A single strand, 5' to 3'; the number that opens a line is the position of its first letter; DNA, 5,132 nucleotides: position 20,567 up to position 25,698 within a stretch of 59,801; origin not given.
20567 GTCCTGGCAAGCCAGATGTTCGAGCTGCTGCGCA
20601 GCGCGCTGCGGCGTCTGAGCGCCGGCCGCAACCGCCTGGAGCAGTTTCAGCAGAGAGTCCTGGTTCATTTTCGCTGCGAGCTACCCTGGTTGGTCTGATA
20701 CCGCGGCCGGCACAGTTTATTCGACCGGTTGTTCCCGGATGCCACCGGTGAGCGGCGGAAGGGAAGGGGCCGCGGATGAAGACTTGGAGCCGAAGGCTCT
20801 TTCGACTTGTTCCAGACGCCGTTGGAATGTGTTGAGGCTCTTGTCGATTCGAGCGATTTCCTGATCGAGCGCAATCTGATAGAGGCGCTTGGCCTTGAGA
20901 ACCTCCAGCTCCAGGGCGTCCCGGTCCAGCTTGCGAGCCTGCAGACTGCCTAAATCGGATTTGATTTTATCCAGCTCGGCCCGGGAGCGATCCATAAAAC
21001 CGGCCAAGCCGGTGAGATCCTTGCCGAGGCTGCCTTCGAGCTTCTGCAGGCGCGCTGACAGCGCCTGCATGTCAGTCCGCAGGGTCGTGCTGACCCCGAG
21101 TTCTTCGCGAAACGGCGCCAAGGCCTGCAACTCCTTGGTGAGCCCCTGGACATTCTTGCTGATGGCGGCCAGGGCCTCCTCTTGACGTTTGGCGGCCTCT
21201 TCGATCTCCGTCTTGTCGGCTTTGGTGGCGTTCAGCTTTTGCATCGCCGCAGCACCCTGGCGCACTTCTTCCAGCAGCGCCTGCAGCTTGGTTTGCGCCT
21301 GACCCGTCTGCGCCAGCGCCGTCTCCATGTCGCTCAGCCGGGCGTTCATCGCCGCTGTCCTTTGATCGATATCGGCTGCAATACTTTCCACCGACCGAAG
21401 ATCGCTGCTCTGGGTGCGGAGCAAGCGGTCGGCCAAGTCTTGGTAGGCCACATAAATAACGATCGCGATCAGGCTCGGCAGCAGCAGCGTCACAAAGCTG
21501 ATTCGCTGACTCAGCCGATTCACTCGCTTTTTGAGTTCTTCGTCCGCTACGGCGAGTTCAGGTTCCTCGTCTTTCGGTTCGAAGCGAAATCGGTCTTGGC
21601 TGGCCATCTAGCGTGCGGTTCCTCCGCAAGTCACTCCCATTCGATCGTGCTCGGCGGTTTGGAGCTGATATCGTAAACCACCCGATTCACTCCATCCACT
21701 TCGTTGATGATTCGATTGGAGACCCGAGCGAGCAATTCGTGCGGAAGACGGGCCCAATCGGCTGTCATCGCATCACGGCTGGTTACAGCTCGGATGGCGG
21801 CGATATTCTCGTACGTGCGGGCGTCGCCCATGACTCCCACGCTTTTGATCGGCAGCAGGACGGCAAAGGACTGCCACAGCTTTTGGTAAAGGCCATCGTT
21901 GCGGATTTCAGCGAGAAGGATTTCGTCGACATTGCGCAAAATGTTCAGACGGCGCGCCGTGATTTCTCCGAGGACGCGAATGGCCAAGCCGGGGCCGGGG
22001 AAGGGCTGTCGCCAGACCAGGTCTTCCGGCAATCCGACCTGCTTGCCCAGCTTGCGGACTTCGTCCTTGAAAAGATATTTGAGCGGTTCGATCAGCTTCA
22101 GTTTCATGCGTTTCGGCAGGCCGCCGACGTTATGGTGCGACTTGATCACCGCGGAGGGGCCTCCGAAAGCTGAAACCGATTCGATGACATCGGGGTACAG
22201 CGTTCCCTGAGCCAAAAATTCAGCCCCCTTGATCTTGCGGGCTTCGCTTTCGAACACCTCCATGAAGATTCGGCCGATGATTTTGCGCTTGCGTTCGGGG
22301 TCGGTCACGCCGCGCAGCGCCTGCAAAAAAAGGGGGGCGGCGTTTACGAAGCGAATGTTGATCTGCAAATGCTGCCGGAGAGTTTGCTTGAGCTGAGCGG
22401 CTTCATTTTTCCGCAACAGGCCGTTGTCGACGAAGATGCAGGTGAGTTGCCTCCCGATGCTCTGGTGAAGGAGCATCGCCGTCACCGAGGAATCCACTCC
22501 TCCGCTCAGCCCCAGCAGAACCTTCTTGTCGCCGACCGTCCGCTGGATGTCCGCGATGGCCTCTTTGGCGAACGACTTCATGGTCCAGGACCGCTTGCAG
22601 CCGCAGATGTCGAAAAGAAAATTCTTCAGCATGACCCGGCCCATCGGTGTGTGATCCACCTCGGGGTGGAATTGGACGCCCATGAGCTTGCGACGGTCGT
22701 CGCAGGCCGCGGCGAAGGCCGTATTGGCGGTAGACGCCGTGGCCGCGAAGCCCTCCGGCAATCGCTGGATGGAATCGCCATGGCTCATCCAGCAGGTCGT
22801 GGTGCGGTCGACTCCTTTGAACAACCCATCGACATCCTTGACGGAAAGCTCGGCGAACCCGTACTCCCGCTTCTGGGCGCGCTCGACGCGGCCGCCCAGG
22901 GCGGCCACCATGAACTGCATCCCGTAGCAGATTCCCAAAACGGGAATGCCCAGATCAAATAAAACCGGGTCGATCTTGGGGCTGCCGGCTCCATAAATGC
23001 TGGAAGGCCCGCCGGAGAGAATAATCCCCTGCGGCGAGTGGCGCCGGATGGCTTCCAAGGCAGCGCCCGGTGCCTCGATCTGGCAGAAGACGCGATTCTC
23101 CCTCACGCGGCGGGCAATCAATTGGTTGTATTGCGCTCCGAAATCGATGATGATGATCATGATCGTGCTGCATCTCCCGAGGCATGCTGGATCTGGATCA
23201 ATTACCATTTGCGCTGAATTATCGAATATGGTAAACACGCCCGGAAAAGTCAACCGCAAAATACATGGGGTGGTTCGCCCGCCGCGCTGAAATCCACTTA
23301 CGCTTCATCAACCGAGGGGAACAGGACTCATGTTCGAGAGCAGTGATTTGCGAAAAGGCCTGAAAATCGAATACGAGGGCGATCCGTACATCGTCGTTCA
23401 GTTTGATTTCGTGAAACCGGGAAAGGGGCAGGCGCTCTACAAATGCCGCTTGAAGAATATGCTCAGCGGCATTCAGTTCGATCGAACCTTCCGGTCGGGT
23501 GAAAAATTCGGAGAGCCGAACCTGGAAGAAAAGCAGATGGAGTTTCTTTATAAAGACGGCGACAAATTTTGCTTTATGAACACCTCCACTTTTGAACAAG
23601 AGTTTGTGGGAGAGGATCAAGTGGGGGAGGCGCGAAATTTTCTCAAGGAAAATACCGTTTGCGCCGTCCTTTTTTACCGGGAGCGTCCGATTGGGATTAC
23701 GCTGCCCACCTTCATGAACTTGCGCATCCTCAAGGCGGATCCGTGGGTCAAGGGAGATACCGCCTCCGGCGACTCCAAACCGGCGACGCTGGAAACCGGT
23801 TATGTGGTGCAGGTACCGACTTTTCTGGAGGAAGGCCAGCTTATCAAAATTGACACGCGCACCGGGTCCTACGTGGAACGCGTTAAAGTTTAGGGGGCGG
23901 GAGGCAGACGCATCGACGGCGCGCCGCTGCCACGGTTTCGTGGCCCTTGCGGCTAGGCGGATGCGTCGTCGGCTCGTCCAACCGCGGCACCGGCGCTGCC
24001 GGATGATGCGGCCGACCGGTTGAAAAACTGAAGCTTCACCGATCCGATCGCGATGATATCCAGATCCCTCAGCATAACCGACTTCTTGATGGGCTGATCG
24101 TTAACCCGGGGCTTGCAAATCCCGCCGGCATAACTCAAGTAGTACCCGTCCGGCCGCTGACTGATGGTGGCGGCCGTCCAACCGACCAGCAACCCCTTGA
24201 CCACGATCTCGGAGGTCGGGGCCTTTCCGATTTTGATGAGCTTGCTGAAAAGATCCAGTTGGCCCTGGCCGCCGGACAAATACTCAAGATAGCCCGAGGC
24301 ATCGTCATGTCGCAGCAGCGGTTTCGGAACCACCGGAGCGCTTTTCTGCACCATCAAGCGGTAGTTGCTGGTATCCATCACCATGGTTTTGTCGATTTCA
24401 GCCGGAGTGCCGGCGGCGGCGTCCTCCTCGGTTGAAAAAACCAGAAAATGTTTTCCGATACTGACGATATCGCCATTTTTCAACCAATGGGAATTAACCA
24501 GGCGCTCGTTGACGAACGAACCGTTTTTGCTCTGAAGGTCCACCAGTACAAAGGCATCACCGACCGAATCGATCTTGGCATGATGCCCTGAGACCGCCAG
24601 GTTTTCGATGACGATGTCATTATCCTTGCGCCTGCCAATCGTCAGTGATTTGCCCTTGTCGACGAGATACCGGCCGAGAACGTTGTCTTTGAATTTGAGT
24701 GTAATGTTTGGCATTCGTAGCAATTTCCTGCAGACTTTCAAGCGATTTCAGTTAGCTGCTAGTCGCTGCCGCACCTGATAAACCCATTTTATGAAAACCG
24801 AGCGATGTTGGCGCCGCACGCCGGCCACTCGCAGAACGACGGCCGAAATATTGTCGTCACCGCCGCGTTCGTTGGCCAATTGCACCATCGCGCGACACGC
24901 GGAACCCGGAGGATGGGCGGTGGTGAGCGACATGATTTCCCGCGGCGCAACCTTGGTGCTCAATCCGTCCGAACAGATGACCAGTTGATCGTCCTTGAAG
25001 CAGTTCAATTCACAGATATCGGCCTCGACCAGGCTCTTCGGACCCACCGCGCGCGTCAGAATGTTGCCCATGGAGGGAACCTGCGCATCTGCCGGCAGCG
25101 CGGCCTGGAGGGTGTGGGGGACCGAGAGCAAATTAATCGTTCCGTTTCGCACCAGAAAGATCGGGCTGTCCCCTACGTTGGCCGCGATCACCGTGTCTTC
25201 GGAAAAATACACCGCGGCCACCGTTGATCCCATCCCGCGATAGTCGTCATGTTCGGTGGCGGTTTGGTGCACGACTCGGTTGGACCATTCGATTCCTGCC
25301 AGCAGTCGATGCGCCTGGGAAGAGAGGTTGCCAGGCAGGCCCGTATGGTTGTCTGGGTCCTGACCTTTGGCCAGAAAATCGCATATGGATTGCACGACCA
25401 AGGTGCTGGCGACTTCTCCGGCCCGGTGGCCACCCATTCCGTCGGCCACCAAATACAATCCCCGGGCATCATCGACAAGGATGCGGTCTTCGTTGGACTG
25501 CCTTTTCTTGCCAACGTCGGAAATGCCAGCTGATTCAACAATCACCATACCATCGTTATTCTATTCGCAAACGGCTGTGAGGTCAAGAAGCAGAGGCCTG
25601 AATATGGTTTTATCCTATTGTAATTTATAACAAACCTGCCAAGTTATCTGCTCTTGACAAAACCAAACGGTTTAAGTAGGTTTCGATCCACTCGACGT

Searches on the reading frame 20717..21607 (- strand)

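Call 8: search_protein_families(library=pfam, proteins=[window:20717-21607:-], max_evalue=0.01)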
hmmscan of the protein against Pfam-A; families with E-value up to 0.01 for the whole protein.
window:20717-21607:- (296 aa): 4 families
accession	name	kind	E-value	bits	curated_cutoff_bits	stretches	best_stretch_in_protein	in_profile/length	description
PF04513.17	Baculo_PEP_C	-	0.00046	20.7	38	0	145-223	21-98/140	Baculovirus polyhedron envelope protein, PEP, C terminus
PF16043.11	DUF4795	-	0.0015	18.4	34.8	1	178-270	10-109/208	Domain of unknown function (DUF4795)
PF05377.16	FlaC_arch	-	0.003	18.3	27.8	0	247-269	5-27/55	Flagella accessory protein C (FlaC)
PF07160.18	SKA1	-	0.0084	16.4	29.6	0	67-144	25-102/243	Spindle and kinetochore-associated protein 1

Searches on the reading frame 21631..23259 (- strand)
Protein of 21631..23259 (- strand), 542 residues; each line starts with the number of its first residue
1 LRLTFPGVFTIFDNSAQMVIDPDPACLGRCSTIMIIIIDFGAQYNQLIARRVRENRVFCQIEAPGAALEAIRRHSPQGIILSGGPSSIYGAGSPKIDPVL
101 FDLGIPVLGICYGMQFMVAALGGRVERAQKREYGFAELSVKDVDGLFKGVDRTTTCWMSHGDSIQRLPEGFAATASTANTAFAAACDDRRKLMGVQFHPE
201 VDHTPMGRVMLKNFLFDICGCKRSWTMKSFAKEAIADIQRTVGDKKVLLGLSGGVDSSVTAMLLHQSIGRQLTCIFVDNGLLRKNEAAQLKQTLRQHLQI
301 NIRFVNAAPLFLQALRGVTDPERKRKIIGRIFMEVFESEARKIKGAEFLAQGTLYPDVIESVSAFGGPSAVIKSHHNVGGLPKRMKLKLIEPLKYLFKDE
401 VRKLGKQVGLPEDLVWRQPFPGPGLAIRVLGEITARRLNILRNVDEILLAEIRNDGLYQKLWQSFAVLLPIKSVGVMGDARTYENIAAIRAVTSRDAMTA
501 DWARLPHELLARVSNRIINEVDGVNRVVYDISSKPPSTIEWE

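Call 8: search_protein_families(library=pfam, proteins=[window:21631-23259:-], max_evalue=0.01)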
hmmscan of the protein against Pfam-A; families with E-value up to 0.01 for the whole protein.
window:21631-23259:- (542 aa): 8 families
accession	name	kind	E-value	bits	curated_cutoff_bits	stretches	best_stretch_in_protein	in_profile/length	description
PF00958.27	GMP_synt_C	-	7.8e-46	154.5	27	1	451-541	2-92/92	GMP synthase C terminal domain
PF00117.34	GATase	-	5.8e-43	147.2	22.8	1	37-217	2-189/190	Glutamine amidotransferase class-I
PF02540.23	NAD_synthase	-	7e-11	42.1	21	1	235-311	9-85/242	NAD synthase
PF07722.19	Peptidase_C26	-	3.5e-09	37.2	20.5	1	102-200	103-219/219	Peptidase C26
PF03054.22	tRNA_Me_trans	-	5.4e-06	26.6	20.6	1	245-283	1-38/202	tRNA methyl transferase HUP domain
PF00733.27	Asn_synthase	-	0.0018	18.4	21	1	239-288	12-61/354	Asparagine synthase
PF06508.19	QueC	-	0.002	18.1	22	0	247-306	2-59/210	Queuosine biosynthesis protein QueC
PF02568.20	ThiI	-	0.0028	17.7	20.5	1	245-299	4-57/197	Thiamine biosynthesis protein (ThiI)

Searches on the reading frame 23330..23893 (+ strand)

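Call 8: search_protein_families(library=pfam, proteins=[window:23330-23893:+], max_evalue=0.01)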
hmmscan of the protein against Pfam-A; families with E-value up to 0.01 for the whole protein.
window:23330-23893:+ (187 aa): 3 families
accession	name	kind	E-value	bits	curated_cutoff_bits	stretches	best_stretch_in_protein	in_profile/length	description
PF08207.18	EFP_N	-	1.3e-25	89.6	23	1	4-60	2-58/58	Elongation factor P (EF-P) KOW-like domain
PF09285.17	Elong-fact-P_C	-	6.2e-25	87.1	25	1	130-184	2-56/56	Elongation factor P, C-terminal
PF01132.26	EFP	-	3.1e-21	75.5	27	1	68-121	1-54/54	Elongation factor P (EF-P) OB domain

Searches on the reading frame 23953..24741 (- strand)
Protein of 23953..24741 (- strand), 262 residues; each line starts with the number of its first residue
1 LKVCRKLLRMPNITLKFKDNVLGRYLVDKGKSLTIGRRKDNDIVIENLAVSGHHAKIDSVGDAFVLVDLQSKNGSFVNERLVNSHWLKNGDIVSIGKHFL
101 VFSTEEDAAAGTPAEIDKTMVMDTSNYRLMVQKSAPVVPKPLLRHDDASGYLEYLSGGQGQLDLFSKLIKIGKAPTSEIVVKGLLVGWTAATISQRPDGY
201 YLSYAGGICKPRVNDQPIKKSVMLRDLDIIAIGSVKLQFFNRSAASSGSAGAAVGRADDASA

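Call 8: search_protein_families(library=pfam, proteins=[window:23953-24741:-], max_evalue=0.01)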
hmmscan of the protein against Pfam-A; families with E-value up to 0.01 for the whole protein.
window:23953-24741:- (262 aa): 2 families
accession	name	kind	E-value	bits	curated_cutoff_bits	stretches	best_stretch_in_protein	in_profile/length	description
PF00498.31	FHA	-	1.1e-23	83.8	20.7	1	34-96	2-67/67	FHA domain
PF16697.10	Yop-YscD_cpl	-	5.7e-20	71.8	33.2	2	30-105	16-93/94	Inner membrane component of T3SS, cytoplasmic domain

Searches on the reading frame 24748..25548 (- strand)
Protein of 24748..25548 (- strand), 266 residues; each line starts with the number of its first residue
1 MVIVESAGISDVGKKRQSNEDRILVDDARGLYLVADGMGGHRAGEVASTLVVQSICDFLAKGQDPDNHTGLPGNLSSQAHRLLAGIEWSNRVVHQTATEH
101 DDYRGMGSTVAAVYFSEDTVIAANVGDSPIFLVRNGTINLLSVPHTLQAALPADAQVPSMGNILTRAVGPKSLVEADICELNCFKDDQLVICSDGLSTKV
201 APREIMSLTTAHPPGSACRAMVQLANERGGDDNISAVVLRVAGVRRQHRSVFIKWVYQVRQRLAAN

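Call 12: search_protein_families(library=pfam, proteins=[window:24748-25548:-], max_evalue=0.001)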
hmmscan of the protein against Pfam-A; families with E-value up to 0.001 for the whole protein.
window:24748-25548:- (266 aa): 3 families
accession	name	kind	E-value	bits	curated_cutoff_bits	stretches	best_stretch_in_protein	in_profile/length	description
PF13672.11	PP2C_2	-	6e-18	65.6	24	1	15-226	8-196/209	Protein phosphatase 2C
PF00481.26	PP2C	-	7.6e-11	42.6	20.3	1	24-147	29-142/255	Protein phosphatase 2C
PF07228.17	SpoIIE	-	0.00032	21.2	25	0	33-241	8-191/192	Stage II sporulation protein E (SpoIIE)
